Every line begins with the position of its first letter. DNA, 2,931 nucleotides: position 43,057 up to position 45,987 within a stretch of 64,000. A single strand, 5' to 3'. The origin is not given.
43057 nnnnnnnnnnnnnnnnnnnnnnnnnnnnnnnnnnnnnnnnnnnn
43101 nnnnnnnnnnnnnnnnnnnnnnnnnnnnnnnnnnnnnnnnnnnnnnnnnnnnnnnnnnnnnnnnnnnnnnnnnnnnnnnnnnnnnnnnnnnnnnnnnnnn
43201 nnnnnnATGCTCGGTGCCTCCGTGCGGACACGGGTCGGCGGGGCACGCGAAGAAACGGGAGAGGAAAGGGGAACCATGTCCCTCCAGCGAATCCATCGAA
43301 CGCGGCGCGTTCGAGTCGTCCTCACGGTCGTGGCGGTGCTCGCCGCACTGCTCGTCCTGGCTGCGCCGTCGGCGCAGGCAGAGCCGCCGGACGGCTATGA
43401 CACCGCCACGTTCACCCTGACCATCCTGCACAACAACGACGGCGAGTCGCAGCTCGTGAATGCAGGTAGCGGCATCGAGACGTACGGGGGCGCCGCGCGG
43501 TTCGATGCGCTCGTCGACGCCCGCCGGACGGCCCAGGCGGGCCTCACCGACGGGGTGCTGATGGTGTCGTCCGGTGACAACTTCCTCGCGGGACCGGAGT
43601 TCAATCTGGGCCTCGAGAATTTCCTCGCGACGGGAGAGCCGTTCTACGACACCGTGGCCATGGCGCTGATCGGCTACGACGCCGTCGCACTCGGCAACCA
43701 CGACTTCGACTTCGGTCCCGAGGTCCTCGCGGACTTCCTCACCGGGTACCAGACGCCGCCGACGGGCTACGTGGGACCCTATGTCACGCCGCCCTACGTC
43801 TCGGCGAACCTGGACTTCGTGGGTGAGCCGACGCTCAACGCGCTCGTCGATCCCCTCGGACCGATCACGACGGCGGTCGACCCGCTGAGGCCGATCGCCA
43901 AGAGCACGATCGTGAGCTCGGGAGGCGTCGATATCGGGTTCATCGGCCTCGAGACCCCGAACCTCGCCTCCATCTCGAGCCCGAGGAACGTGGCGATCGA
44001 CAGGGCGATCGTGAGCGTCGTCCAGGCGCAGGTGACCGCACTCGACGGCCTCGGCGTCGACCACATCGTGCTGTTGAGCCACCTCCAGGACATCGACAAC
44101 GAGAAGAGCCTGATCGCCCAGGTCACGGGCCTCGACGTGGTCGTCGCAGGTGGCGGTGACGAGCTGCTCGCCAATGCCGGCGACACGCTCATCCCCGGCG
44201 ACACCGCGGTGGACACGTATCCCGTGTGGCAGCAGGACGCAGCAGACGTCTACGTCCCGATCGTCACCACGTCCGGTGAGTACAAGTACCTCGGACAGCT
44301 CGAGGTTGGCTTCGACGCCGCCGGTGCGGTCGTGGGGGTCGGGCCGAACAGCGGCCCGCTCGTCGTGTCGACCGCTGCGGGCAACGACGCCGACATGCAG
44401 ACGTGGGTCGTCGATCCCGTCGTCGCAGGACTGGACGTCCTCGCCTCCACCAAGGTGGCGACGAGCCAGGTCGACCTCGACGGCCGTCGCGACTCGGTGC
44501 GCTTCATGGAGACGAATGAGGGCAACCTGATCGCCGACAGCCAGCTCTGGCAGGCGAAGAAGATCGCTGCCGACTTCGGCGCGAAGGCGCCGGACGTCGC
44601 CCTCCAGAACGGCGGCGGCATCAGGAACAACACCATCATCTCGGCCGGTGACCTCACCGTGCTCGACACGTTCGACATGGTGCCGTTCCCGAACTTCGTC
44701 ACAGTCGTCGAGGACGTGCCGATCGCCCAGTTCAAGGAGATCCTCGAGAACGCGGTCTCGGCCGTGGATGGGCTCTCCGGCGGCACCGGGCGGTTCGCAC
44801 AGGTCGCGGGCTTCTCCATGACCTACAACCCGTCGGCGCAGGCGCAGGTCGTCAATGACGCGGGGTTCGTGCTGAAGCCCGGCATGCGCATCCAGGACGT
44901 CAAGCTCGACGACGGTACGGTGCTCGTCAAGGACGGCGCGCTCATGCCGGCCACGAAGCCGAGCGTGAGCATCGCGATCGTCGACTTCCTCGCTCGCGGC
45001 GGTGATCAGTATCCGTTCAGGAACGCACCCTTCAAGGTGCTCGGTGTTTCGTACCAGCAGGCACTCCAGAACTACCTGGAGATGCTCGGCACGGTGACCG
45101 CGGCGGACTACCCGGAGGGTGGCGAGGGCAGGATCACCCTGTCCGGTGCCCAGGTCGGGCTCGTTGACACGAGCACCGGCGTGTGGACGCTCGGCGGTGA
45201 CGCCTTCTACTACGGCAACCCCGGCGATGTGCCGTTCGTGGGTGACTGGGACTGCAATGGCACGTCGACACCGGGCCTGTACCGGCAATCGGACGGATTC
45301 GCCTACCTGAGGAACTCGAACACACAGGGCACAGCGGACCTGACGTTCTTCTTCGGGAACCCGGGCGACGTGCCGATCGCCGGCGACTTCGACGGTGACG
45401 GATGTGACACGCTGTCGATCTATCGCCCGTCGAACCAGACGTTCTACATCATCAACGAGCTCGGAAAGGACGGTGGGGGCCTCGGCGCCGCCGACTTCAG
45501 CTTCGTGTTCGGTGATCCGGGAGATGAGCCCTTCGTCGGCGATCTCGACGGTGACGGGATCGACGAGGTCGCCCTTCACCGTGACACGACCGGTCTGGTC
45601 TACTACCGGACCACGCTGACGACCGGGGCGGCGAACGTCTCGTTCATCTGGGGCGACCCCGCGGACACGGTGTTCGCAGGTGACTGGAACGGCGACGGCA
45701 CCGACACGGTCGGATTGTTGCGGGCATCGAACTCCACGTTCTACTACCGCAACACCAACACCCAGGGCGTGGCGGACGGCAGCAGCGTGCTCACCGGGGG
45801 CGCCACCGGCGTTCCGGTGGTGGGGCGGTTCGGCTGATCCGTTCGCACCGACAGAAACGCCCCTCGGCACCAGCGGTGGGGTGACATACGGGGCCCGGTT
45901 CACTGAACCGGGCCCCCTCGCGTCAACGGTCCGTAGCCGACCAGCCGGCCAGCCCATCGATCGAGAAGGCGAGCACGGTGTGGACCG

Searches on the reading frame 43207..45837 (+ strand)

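Call 7: search_protein_families(library=pfam, proteins=[window:43207-45837:+])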
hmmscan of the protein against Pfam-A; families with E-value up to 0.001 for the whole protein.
window:43207-45837:+ (876 aa): 1 family
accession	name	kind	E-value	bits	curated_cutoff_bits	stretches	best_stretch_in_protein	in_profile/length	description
PF02872.23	5_nucleotid_C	-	2.9e-20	73.4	23.6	1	417-603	2-154/158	5'-nucleotidase, C-terminal domain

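Call 44: search_protein_families(library=pfam, proteins=[window:43207-45837:+], max_evalue=0.001)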
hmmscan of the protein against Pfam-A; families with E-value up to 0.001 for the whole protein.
window:43207-45837:+ (876 aa): 1 family
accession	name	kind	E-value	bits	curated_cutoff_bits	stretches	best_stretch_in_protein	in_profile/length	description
PF02872.23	5_nucleotid_C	-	2.9e-20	73.4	23.6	1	417-603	2-154/158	5'-nucleotidase, C-terminal domain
